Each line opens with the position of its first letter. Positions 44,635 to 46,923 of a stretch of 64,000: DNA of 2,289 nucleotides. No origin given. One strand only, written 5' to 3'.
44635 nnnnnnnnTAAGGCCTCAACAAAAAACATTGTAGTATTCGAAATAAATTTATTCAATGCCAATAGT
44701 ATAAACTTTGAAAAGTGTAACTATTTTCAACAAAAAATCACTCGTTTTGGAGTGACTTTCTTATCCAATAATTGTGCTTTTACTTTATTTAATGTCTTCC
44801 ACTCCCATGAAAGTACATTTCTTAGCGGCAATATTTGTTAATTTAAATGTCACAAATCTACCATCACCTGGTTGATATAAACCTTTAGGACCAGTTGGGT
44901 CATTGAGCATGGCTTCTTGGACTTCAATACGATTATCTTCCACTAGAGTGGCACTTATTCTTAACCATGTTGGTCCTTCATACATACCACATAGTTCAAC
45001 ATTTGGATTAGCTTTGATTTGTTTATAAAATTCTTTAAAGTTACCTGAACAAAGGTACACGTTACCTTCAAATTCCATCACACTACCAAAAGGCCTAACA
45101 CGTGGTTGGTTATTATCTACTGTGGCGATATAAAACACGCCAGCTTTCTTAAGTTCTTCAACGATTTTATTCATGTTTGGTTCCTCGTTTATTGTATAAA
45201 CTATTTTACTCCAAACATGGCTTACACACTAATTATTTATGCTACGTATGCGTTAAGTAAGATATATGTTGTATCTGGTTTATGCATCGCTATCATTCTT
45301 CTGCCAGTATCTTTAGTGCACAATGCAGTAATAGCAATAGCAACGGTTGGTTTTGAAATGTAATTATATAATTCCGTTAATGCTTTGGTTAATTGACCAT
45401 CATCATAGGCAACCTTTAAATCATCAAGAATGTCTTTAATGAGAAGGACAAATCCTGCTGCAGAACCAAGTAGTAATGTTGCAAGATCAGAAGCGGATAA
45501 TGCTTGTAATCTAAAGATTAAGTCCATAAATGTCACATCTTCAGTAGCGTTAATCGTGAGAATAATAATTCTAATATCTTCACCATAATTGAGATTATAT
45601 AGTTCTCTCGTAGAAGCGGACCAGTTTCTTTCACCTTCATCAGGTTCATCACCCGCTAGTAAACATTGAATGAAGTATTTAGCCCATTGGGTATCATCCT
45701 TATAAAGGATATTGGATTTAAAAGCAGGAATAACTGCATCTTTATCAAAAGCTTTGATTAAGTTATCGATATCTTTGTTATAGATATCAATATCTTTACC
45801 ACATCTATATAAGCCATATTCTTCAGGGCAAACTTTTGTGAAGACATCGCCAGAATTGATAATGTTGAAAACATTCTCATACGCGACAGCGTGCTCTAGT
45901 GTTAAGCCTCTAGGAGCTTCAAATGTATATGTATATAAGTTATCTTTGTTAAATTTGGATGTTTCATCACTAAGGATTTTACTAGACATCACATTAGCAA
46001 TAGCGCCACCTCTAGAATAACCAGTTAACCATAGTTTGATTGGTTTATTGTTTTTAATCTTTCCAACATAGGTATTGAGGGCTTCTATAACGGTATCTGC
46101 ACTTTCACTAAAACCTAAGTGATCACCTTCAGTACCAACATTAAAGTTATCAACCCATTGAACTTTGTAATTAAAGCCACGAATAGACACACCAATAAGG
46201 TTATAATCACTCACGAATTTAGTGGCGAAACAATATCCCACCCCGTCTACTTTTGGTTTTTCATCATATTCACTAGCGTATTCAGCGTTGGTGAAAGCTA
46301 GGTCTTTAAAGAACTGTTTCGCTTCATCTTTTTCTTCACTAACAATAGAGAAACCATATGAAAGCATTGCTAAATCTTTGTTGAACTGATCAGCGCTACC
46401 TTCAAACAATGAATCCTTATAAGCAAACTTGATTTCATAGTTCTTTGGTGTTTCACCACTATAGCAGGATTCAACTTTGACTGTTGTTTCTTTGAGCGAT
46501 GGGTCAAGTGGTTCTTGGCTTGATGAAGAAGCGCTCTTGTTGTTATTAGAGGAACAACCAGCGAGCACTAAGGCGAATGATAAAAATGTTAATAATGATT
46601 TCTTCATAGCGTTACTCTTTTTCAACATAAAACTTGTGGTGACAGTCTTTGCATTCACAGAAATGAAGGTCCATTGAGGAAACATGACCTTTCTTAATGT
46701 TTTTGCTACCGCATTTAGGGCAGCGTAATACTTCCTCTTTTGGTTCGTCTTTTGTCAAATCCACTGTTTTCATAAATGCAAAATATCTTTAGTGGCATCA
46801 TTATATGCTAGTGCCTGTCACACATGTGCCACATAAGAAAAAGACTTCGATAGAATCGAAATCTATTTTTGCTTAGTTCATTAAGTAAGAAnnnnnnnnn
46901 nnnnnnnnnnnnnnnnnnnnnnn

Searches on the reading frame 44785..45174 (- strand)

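Call 64: search_protein_families(library=pfam, proteins=[window:44785-45174:-], max_evalue=0.01)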
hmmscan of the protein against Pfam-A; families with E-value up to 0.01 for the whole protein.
window:44785-45174:- (129 aa): 1 family
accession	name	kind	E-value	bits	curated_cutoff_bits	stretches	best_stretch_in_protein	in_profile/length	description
PF01243.27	PNPOx_N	-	1.8e-09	38.4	28.1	1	3-77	4-73/120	Pyridoxamine 5'-phosphate oxidase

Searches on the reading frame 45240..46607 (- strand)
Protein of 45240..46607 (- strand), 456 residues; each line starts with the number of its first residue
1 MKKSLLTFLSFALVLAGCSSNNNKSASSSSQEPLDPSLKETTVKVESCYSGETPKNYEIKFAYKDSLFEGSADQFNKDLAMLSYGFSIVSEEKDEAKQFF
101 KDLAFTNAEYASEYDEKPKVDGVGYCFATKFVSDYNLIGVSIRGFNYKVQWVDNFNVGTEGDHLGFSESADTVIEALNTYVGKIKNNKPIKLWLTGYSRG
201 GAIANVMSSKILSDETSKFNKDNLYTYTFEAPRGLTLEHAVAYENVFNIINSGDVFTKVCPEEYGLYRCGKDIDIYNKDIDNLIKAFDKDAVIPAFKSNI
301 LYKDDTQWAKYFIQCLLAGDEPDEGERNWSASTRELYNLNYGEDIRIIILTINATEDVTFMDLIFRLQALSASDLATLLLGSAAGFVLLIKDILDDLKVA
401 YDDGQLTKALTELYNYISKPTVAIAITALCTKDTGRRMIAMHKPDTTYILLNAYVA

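Call 64: search_protein_families(library=pfam, proteins=[window:45240-46607:-], max_evalue=0.01)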
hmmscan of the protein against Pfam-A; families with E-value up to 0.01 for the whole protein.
seq(456 aa): 2 families
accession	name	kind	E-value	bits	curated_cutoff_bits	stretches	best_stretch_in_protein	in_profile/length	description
PF01764.32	Lipase_3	-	8.9e-12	45.5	22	1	163-262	35-138/140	Lipase (class 3)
PF08139.17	LPAM_1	-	0.0018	19.1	20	1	1-19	1-18/18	Prokaryotic membrane lipoprotein lipid attachment site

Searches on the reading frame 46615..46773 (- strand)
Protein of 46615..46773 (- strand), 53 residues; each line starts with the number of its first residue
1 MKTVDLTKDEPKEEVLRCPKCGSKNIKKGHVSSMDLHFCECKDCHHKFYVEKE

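Call 64: search_protein_families(library=pfam, proteins=[window:46615-46773:-], max_evalue=0.01)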
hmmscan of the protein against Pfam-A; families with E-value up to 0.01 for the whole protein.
seq(53 aa): 1 family
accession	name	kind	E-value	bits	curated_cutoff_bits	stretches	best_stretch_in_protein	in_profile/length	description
PF23451.1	Zn_ribbon_PaaD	-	0.0054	16.8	27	0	8-48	7-49/53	PaaD zinc beta ribbon domain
